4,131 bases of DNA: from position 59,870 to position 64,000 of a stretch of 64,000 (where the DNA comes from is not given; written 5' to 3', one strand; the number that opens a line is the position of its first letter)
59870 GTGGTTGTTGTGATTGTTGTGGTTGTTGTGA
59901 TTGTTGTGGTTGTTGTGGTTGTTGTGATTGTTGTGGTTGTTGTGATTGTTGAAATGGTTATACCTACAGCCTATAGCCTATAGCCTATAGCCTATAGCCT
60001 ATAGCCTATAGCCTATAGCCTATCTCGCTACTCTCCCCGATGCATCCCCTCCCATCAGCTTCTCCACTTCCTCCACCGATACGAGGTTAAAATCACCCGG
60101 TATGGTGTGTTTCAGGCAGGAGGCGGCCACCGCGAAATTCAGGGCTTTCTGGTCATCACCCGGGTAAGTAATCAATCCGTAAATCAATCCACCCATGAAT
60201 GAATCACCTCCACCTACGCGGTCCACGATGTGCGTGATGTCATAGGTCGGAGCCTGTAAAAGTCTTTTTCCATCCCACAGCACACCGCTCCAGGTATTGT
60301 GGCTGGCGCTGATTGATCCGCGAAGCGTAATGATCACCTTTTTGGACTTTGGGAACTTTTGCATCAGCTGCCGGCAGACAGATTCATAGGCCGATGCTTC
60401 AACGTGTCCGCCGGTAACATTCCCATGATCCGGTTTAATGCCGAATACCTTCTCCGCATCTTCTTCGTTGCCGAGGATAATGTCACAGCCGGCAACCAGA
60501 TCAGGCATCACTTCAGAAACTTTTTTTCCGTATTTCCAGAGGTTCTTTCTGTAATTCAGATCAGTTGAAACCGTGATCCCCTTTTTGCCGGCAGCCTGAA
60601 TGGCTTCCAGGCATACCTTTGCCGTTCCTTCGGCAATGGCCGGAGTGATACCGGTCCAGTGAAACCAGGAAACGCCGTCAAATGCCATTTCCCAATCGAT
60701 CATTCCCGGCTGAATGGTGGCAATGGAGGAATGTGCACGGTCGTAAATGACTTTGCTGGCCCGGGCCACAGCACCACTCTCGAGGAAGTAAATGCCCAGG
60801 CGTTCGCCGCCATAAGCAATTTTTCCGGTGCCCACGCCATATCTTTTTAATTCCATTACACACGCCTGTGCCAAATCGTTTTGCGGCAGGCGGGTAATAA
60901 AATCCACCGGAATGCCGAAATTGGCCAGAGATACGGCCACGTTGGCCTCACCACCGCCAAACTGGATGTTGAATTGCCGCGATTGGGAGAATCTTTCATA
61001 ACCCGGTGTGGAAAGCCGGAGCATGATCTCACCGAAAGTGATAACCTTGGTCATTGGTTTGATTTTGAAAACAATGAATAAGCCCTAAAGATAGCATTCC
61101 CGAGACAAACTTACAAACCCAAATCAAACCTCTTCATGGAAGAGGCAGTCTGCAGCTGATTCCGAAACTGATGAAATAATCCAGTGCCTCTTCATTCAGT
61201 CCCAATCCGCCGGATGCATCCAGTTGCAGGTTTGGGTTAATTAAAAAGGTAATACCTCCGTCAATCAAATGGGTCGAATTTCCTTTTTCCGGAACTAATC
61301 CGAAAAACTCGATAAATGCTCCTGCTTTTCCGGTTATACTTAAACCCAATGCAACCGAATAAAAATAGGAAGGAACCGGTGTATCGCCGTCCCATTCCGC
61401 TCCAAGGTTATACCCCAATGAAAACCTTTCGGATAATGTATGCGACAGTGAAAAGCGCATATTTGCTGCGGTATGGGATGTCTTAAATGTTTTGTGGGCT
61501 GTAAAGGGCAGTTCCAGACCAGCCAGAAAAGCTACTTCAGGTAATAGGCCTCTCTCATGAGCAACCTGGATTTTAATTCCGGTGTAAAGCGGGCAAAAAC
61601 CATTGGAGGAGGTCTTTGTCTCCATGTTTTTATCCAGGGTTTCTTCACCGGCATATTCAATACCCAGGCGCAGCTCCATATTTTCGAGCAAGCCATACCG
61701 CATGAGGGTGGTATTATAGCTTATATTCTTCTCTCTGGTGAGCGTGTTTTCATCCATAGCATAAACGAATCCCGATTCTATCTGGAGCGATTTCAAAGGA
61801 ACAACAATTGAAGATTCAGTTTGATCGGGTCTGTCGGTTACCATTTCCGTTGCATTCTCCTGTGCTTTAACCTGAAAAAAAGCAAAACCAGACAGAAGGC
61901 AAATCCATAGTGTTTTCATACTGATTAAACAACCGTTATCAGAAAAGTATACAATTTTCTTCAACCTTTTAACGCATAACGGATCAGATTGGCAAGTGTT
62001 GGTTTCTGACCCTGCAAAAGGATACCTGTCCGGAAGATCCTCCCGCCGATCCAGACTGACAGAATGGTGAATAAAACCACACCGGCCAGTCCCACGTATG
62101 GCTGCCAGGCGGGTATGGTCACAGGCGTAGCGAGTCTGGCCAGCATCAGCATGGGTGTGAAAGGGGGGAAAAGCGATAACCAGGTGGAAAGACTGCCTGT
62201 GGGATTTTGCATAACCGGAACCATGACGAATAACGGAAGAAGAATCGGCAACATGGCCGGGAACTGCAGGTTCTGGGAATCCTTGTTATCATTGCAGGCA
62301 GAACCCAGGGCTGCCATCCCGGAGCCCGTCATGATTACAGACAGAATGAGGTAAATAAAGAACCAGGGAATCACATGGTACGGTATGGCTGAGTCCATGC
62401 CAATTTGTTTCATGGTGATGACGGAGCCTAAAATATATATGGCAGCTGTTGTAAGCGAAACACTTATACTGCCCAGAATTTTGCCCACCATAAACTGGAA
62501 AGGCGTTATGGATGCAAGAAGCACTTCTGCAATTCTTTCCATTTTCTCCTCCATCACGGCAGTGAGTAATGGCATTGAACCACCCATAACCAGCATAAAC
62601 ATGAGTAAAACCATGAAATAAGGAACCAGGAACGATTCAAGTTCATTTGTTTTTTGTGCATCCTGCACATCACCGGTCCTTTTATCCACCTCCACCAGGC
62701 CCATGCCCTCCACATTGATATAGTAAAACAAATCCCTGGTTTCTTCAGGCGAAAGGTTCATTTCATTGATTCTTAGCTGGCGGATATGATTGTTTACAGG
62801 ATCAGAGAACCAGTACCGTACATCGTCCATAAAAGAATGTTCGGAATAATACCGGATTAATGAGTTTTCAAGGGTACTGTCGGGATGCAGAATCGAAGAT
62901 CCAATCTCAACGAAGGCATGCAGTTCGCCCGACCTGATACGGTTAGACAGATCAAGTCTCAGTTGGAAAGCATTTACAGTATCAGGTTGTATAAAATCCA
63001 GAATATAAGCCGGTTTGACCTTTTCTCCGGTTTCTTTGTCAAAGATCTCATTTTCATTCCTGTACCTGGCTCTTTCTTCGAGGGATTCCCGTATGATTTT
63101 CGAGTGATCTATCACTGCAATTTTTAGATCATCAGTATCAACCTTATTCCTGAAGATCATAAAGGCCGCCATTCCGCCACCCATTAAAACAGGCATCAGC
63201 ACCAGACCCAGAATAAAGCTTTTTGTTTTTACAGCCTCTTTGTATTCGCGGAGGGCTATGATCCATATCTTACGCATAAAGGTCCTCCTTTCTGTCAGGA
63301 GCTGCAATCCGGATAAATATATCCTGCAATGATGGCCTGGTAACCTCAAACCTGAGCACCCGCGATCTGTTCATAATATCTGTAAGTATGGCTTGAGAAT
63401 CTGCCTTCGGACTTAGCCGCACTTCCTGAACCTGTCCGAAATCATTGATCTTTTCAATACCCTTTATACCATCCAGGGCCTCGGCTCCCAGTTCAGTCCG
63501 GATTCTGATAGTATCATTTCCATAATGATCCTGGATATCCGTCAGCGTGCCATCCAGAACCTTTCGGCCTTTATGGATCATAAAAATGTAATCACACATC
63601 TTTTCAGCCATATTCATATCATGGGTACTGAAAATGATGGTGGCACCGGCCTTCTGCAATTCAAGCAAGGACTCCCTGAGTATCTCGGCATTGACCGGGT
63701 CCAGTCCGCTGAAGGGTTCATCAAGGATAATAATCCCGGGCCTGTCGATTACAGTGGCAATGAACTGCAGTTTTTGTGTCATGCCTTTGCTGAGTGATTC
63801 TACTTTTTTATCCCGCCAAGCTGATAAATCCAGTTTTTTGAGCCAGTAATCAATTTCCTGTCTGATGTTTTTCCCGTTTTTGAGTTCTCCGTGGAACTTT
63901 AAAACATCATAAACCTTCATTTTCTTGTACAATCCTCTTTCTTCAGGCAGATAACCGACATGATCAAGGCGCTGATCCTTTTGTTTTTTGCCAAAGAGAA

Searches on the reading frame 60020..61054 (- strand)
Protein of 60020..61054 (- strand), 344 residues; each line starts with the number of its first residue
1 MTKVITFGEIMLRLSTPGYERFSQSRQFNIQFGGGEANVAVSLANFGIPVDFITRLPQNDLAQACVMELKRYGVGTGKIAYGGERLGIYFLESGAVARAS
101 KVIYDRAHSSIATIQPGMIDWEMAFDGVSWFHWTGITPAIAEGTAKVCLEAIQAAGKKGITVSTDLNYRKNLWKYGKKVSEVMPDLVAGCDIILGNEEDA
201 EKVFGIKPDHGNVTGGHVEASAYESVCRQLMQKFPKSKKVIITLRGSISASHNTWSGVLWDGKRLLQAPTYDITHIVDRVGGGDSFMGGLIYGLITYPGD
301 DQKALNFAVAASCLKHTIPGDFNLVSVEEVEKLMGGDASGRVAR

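Call 11: search_protein_families(library=pfam, proteins=[window:60020-61054:-])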
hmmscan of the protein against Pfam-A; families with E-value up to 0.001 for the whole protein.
window:60020-61054:- (344 aa): 1 family
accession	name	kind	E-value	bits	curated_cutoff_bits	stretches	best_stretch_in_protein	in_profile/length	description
PF00294.29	PfkB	-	5.8e-31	108.4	25.8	1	1-316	1-290/302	pfkB family carbohydrate kinase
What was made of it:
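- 60020..61054 (-): PfkB-family kinase of the KdgK subgroup. It is not the LarA-homolog-linked kinase subgroup. Pfam PfkB (call 11).
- Checked: Eda (59152-59823) and a PfkB kinase (60020-61054) lie on the - strand, 5.9-7.8 kb beyond uxaE (call 11).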

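Call 26: search_protein_families(library=ncbifam, proteins=[window:60020-61054:-], max_evalue=0.00001)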
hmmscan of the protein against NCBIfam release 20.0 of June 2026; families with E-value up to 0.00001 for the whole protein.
window:60020-61054:- (344 aa): 15 families
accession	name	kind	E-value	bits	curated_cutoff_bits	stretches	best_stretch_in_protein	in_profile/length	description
NF041633.1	trifunc_aldol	exception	1.1e-150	502.9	700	1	2-344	242-580/580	KHG/KDPG aldolase/sugar kinase fusion protein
NF041332.1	KDG_KDGal_kin_Halo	equivalog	9.2e-64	215.9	440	1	1-344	1-320/320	bifunctional 2-dehydro-3-deoxygluconokinase/2-dehydro-3-deoxygalactonokinase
TIGR04382.1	myo_inos_iolC_N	equivalog_domain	4.1e-28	98.6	300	1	4-314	4-288/309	5-dehydro-2-deoxygluconokinase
NF040938.1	KDG_KDGal_kin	equivalog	5.3e-28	98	400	1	4-334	1-303/305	bifunctional 2-dehydro-3-deoxygluconokinase/2-dehydro-3-deoxygalactonokinase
NF006957.1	PRK09434.1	equivalog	1.1e-11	44.8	450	1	125-299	116-265/302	fructokinase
TIGR02152.1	D_ribokin_bact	equivalog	3.3e-11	43.1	299.65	0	184-315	170-280/298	ribokinase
NF052444.1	DhDoxglucKinKdgK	equivalog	5.6e-11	42.4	400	1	4-208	3-207/303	2-dehydro-3-deoxygluconokinase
NF008353.0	PRK11142.1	equivalog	5.8e-10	39.2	341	0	24-80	30-86/307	ribokinase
NF053626.1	RibKinHalex1628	equivalog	8.6e-10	38.6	330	0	31-204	35-191/293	ATP-dependent ribose-1-phosphate kinase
NF007321.0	PRK09813.1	equivalog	3.6e-09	36.5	247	0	257-296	198-236/261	fructoselysine 6-kinase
NF041134.1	R1P_kin_Thcocales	equivalog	5e-09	36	500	0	17-88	21-92/291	ADP-dependent ribose-1-phosphate kinase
NF049991.1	TagKinase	equivalog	1.2e-08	34.1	420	1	3-210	9-215/321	tagatose kinase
NF047869.1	myo_kin_aldol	exception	1.8e-07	30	600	1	21-302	27-299/586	bifunctional 5-dehydro-2-deoxygluconokinase/5-dehydro-2-deoxyphosphogluconate aldolase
TIGR03168.1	1-PFK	subfamily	2.1e-06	26.9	216.4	0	259-333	227-298/305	hexose kinase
NF007068.0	PRK09513.1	equivalog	9.5e-06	25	432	0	266-314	240-284/312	1-phosphofructokinase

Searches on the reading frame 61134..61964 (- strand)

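Call 11: search_protein_families(library=pfam, proteins=[window:61134-61964:-])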
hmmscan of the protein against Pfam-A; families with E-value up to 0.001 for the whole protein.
window:61134-61964:- (276 aa): 1 family
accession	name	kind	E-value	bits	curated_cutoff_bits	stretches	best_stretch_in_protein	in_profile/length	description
PF13557.12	Phenol_MetA_deg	-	1.9e-27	97.3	22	1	43-273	1-242/242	Putative MetA-pathway of phenol degradation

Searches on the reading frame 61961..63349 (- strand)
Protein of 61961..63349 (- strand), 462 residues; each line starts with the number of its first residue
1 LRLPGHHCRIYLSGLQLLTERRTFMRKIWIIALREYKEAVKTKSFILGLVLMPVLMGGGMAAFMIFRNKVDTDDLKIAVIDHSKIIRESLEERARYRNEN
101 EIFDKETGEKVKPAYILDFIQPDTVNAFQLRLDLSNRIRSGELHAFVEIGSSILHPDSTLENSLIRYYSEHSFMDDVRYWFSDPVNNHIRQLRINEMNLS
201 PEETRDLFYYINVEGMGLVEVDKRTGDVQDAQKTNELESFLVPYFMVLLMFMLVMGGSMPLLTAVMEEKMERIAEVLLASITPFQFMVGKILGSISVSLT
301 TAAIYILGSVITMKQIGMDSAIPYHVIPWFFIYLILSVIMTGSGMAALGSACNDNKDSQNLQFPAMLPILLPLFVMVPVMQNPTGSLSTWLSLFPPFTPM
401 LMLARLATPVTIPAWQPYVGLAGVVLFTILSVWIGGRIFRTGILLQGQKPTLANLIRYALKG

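Call 11: search_protein_families(library=pfam, proteins=[window:61961-63349:-])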
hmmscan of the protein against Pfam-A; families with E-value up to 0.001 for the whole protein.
window:61961-63349:- (462 aa): 2 families
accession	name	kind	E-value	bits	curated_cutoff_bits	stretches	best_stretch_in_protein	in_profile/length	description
PF12698.13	ABC2_membrane_3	-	1.1e-38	133.7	31.6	1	43-435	1-345/347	ABC-2 family transporter protein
PF01061.29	ABC2_membrane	-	1.4e-06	28.4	26.9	1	235-404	51-206/211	ABC-2 type transporter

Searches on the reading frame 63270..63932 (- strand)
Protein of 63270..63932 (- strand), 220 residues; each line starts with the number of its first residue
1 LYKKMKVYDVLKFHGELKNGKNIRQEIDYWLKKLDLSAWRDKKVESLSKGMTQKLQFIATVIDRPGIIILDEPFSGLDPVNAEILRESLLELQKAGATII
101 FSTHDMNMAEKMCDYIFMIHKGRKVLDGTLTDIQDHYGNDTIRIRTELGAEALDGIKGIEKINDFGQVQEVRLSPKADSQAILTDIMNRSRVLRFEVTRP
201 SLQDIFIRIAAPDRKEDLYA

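Call 11: search_protein_families(library=pfam, proteins=[window:63270-63932:-])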
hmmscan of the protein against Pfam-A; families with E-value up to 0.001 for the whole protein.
window:63270-63932:- (220 aa): 3 families
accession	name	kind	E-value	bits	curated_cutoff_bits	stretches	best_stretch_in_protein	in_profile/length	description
PF13732.12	DrrA1-3_C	-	2.7e-16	60.5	27.4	1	128-209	1-80/81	ATP-binding protein DrrA1-3-like, C-terminal domain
PF13304.12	AAA_21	-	5.8e-11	43.4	27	1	46-107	237-301/304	AAA domain, putative AbiEii toxin, Type IV TA system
PF00005.33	ABC_tran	-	4.8e-08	34.1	25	1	19-74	79-136/137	ABC transporter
